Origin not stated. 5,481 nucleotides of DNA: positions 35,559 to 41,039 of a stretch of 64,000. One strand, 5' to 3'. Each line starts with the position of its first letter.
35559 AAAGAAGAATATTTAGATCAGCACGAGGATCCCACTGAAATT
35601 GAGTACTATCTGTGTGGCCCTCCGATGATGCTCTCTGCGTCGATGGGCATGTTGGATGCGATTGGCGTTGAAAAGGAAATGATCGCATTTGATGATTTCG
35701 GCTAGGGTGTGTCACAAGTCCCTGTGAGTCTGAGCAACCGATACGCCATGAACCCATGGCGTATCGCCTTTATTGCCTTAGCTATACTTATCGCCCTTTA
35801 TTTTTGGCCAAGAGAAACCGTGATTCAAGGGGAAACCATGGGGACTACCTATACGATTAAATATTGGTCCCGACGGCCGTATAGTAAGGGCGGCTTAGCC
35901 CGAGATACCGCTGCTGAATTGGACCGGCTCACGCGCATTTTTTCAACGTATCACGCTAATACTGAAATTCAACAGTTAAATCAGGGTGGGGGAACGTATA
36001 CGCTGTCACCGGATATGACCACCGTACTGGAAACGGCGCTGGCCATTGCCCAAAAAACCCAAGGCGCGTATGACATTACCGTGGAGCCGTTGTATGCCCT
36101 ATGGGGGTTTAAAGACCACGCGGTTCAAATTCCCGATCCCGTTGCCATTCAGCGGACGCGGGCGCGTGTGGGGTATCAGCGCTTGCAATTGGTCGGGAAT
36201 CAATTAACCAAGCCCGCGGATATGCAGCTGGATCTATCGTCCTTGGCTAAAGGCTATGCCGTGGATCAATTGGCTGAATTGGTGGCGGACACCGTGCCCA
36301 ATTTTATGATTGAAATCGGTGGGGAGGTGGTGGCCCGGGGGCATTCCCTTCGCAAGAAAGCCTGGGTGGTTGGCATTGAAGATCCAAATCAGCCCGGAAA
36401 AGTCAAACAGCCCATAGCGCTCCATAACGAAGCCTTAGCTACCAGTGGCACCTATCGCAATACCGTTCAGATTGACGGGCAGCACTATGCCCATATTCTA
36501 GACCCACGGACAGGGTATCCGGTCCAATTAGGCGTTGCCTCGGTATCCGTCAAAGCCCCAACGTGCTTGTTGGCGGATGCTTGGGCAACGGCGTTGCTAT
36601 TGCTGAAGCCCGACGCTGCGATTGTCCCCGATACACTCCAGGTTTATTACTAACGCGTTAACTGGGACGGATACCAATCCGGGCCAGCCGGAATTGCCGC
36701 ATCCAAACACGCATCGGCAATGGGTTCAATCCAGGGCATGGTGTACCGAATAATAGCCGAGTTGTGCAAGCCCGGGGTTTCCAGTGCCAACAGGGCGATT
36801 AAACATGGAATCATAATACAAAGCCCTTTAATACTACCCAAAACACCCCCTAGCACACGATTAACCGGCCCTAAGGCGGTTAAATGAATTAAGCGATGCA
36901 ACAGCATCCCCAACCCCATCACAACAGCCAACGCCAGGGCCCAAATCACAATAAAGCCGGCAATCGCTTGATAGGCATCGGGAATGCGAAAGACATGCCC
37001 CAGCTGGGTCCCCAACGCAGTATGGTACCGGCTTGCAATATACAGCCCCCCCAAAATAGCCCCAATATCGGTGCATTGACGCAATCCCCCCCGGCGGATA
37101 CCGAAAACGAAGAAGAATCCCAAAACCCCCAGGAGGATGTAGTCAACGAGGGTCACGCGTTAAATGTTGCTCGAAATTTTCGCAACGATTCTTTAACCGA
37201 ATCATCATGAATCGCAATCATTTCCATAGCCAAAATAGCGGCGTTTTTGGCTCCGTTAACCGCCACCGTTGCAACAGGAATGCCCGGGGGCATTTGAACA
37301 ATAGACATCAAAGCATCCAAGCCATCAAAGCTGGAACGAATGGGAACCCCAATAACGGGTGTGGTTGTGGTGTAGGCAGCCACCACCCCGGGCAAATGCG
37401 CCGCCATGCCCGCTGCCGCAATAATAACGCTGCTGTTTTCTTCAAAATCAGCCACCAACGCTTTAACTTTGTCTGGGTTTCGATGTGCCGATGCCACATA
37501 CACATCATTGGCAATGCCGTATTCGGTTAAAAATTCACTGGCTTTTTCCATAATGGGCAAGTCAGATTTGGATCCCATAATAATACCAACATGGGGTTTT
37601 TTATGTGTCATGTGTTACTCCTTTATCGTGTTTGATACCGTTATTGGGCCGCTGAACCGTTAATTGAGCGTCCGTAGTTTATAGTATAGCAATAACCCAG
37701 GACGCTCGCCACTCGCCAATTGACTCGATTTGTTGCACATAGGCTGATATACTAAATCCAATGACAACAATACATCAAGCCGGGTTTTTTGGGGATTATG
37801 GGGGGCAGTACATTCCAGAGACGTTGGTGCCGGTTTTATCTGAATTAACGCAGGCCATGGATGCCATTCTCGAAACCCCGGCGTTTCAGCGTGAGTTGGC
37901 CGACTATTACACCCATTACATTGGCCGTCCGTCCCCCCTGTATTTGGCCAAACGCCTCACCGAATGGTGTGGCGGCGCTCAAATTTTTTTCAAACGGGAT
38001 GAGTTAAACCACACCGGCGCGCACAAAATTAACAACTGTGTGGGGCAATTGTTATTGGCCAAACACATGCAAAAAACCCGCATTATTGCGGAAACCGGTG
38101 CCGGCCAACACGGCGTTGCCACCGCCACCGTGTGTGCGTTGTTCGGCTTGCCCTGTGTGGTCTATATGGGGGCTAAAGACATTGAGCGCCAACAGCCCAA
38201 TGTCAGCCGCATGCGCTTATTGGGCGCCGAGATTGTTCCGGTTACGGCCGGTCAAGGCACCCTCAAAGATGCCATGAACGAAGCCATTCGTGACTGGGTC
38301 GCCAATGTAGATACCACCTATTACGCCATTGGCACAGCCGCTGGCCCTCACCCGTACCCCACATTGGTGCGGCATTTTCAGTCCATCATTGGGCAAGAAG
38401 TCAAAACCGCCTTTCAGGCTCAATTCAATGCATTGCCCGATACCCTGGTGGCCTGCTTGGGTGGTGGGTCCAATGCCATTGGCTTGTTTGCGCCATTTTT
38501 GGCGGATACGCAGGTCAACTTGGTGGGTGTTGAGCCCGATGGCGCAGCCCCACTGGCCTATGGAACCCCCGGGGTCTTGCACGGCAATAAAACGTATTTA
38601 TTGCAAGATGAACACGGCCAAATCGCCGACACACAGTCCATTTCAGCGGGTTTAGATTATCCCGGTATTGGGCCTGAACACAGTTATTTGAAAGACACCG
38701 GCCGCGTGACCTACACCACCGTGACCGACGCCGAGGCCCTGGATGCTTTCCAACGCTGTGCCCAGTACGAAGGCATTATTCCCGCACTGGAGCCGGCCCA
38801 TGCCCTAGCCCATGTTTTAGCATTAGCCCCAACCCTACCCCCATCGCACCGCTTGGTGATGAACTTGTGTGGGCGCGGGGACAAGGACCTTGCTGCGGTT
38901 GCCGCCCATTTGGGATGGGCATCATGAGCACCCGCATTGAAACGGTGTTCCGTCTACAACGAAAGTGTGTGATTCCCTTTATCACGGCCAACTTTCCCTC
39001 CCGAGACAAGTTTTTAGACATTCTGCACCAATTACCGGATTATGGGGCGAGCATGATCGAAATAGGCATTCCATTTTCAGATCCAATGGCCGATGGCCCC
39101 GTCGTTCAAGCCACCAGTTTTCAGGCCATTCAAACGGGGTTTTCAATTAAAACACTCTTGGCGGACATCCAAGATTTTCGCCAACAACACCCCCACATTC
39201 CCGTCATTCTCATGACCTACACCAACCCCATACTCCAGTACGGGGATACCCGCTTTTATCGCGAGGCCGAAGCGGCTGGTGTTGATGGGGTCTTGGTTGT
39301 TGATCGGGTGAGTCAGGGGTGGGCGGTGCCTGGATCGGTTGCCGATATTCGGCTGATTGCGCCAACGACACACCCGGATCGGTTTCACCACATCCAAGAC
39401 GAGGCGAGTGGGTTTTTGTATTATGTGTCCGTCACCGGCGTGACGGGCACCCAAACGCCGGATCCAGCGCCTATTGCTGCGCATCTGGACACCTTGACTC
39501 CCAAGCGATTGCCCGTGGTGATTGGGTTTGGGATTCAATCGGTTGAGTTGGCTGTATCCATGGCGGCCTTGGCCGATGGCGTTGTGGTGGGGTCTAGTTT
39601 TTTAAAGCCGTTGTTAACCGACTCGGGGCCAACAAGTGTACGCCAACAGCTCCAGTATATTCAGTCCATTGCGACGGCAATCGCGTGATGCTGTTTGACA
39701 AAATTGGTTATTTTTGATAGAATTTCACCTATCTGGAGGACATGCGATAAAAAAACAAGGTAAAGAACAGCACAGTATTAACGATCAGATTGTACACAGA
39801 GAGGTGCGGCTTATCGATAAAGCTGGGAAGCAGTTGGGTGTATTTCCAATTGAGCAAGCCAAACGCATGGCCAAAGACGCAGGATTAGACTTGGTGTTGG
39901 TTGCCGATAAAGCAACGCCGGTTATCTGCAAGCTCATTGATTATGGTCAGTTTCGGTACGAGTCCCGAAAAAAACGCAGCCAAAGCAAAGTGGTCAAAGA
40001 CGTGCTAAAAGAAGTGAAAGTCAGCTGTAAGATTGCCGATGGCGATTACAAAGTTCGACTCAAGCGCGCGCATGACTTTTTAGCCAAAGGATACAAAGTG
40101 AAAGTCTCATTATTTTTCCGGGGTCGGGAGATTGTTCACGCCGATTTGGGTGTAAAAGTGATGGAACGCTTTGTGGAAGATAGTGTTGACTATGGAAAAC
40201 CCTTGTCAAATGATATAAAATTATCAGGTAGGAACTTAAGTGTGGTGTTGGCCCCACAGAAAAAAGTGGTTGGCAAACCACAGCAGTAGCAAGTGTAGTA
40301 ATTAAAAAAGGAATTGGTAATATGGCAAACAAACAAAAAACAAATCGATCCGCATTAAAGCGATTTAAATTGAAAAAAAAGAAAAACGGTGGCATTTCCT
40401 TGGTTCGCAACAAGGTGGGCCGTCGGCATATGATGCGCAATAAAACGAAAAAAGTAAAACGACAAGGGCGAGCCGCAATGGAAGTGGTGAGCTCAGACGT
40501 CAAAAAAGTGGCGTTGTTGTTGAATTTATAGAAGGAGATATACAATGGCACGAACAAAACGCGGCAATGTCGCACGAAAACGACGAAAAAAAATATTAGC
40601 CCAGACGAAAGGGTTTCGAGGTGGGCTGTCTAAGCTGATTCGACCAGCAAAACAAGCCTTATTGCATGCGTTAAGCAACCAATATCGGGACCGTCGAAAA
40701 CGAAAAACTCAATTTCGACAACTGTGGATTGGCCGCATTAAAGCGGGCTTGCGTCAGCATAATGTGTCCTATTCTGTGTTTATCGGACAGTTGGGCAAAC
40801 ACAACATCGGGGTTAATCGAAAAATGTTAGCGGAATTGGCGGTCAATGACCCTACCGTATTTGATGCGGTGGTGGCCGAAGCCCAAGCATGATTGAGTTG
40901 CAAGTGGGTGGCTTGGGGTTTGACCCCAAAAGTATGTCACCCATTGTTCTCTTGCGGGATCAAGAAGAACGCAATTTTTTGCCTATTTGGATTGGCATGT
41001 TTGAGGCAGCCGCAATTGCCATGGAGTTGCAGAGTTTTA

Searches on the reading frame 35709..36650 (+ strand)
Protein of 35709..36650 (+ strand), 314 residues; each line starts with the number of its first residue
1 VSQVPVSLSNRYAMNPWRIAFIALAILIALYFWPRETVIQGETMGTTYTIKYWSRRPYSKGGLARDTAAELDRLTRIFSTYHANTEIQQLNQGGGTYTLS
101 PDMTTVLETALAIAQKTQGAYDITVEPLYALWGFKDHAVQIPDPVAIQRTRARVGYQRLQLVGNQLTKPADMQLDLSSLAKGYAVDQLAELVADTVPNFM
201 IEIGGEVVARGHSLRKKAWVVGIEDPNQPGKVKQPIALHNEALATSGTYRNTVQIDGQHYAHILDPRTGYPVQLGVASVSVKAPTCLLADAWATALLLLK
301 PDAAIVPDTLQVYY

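Call 9: search_protein_families(library=ncbifam, proteins=[window:35709-36650:+], max_evalue=0.00001)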
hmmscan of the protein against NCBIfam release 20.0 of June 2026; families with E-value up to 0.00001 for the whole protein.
window:35709-36650:+ (314 aa): 1 family
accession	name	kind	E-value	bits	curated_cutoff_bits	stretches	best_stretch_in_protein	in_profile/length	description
NF007774.0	PRK10461.1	equivalog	1.8e-56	191.5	498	1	35-304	33-313/351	FAD:protein FMN transferase ApbE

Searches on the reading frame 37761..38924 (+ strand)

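Call 9: search_protein_families(library=ncbifam, proteins=[window:37761-38924:+], max_evalue=0.00001)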
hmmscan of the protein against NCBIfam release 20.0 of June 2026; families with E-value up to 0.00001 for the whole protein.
window:37761-38924:+ (388 aa): 24 families
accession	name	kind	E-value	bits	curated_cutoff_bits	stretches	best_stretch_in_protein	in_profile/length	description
NF010376.0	PRK13803.1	equivalog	3.5e-174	581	819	1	6-383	209-594/600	bifunctional phosphoribosylanthranilate isomerase/tryptophan synthase subunit beta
TIGR00263.1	trpB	equivalog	3.4e-171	569.5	392.45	1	8-382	1-383/385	tryptophan synthase subunit beta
NF010375.0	PRK13802.1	equivalog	7.3e-130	434.2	1386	1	4-386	273-675/695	bifunctional indole-3-glycerol phosphate synthase/tryptophan synthase subunit beta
NF009057.0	PRK12391.1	equivalog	7e-50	169.9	366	1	44-382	68-424/441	TrpB-like pyridoxal phosphate-dependent enzyme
TIGR01415.1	trpB_rel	hypoth_equivalog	1.4e-43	149.2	518.85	1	44-383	56-415/419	TrpB-like pyridoxal phosphate-dependent enzyme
TIGR02079.1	THD1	equivalog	1.2e-14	53.9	440.55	1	53-265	12-210/410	threonine ammonia-lyase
NF006390.0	PRK08639.1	equivalog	1.7e-14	53.6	421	1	56-266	24-219/418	threonine ammonia-lyase IlvA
NF006094.0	PRK08246.1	subfamily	4.7e-12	45.9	331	1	58-265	24-206/310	serine/threonine dehydratase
NF005147.0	PRK06608.1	equivalog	2.4e-11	43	380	1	58-291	25-235/339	serine/threonine dehydratase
NF005292.0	PRK06815.1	equivalog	2.5e-10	39.9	371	1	57-169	21-127/320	threonine/serine dehydratase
NF052537.1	CoM_syn_XcbE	exception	4.9e-10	39.1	450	1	54-241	12-197/322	coenzyme M biosynthesis enzyme XcbE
NF007989.0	PRK10717.1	equivalog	1.1e-08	34.5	387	1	59-377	16-313/334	cysteine synthase A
TIGR01136.1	cysKM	subfamily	3.4e-08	33.2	344.15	1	74-378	22-295/299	cysteine synthase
NF008735.0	PRK11761.1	equivalog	3.5e-08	33.1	413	0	52-173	8-126/296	cysteine synthase CysM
NF006050.0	PRK08197.1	equivalog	5.5e-08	32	303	1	58-373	81-381/406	threonine synthase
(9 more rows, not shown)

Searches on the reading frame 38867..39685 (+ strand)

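Call 9: search_protein_families(library=ncbifam, proteins=[window:38867-39685:+], max_evalue=0.00001)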
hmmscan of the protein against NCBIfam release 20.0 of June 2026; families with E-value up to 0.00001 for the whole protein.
window:38867-39685:+ (273 aa): 2 families
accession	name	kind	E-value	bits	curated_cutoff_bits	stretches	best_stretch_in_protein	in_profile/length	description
TIGR00262.1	trpA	equivalog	3e-54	183.6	102.35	1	30-254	7-239/256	tryptophan synthase subunit alpha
NF009621.0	PRK13125.1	equivalog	1.4e-22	80.3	234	1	31-269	2-237/244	tryptophan synthase subunit alpha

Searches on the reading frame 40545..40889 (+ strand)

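Call 9: search_protein_families(library=ncbifam, proteins=[window:40545-40889:+], max_evalue=0.00001)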
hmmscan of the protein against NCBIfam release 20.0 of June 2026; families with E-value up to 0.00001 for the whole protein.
window:40545-40889:+ (115 aa): 3 families
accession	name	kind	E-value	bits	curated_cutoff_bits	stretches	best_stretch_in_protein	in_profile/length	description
TIGR01032.1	rplT_bact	equivalog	1.5e-41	141.2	65.65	1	1-113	1-113/114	50S ribosomal protein L20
NF051450.1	50S_L20_sunset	exception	3.2e-29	102.7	375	1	1-113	1-113/219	50S ribosomal protein L20, sunset domain variant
NF011109.0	PRK14537.1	equivalog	5.5e-24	85.1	187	1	10-111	10-111/232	50S ribosomal protein L20/unknown domain fusion protein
